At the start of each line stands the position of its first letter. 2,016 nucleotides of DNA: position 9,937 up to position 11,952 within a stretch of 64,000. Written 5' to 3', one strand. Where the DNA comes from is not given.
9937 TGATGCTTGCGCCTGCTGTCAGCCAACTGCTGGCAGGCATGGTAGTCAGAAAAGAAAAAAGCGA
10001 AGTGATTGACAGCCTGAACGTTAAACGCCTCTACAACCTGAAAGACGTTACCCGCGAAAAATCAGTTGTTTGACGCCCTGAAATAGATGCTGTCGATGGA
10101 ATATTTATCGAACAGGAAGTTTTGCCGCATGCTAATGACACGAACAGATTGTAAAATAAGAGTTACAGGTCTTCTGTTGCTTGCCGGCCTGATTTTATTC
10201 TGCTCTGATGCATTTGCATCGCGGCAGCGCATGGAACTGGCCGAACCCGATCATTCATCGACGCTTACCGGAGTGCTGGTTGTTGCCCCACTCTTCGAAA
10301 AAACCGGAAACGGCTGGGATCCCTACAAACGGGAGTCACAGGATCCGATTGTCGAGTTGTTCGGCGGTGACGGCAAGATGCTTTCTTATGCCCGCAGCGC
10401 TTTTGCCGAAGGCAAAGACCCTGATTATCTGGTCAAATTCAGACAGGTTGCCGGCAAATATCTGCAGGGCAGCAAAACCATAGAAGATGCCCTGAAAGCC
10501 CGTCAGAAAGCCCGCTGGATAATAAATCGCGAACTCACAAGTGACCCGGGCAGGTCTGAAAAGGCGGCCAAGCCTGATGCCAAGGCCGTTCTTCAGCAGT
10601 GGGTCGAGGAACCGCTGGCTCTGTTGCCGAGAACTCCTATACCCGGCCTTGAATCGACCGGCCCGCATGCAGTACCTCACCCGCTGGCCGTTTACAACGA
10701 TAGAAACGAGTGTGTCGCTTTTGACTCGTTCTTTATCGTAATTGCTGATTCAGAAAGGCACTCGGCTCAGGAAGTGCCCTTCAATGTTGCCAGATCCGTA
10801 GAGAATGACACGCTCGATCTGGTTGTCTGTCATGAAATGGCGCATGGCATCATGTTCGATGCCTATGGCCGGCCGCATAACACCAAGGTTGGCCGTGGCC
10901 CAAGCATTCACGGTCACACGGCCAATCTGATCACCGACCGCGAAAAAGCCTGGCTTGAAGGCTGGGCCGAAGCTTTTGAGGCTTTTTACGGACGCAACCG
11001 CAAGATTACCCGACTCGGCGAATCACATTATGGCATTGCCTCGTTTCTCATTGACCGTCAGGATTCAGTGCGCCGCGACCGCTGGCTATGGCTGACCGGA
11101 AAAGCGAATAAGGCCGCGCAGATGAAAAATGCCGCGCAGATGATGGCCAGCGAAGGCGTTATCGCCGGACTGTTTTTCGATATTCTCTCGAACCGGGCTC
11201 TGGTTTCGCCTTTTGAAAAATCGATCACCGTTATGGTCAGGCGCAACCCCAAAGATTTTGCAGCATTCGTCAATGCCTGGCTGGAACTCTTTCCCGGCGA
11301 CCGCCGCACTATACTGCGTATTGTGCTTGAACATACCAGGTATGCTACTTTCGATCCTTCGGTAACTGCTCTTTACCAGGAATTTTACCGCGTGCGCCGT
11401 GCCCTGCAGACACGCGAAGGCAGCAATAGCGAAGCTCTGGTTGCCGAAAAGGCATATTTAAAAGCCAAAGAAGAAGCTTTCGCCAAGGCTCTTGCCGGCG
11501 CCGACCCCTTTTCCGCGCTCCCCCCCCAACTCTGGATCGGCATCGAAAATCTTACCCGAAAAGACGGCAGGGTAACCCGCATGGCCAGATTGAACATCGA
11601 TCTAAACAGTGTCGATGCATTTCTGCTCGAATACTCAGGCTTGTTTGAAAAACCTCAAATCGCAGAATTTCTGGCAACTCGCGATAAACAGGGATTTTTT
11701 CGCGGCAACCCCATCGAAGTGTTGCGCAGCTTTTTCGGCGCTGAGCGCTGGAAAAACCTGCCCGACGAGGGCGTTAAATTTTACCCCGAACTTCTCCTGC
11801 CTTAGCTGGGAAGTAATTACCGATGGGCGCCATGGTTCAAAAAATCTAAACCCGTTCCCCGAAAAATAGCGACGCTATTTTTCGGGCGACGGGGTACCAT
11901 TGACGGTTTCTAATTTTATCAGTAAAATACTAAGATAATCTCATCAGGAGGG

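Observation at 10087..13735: Tandem paralogous secreted proteins: novel zincin-like core (HExxH...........) fused to a ComEA-type HhH DNA-binding domain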

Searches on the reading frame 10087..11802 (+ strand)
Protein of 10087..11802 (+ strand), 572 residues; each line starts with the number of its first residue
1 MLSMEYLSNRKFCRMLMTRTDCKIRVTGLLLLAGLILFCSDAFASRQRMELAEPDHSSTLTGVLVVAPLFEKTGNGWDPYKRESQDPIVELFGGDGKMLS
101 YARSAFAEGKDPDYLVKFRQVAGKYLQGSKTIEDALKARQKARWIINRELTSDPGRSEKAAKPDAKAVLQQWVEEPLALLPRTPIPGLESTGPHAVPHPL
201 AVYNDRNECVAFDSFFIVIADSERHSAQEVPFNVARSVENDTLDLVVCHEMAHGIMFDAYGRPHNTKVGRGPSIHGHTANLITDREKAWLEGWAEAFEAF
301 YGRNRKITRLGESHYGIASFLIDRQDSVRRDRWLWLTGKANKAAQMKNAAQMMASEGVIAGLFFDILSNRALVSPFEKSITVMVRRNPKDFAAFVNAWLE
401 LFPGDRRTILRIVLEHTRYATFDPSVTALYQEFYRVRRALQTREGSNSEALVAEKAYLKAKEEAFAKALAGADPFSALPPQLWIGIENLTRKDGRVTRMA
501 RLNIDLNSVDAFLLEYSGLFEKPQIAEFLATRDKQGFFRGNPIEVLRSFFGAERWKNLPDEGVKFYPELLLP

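Call 4: search_protein_families(library=pfam, proteins=[window:10087-11802:+], max_evalue=10)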
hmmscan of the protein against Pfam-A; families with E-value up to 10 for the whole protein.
window:10087-11802:+ (572 aa): 2 families
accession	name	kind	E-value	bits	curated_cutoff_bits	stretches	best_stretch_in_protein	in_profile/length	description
PF10263.15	SprT-like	-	0.01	16.1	25.6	1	235-265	53-85/108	SprT-like family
PF00607.25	Gag_p24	-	0.15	12.4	24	1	395-464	31-103/128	gag protein p24 N-terminal domain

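Call 5: search_protein_families(library=ncbifam, proteins=[window:10087-11802:+], max_evalue=10)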
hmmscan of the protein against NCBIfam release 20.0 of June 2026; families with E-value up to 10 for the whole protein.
window:10087-11802:+ (572 aa): 2 families
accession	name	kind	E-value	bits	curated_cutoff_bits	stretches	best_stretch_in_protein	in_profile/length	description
NF033876.2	flagella_HExxH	equivalog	0.043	13.3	205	1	240-304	126-170/384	flagellinolysin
NF003421.0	PRK04860.1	equivalog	0.15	11.6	175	1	232-263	59-94/170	SprT family zinc-dependent metalloprotease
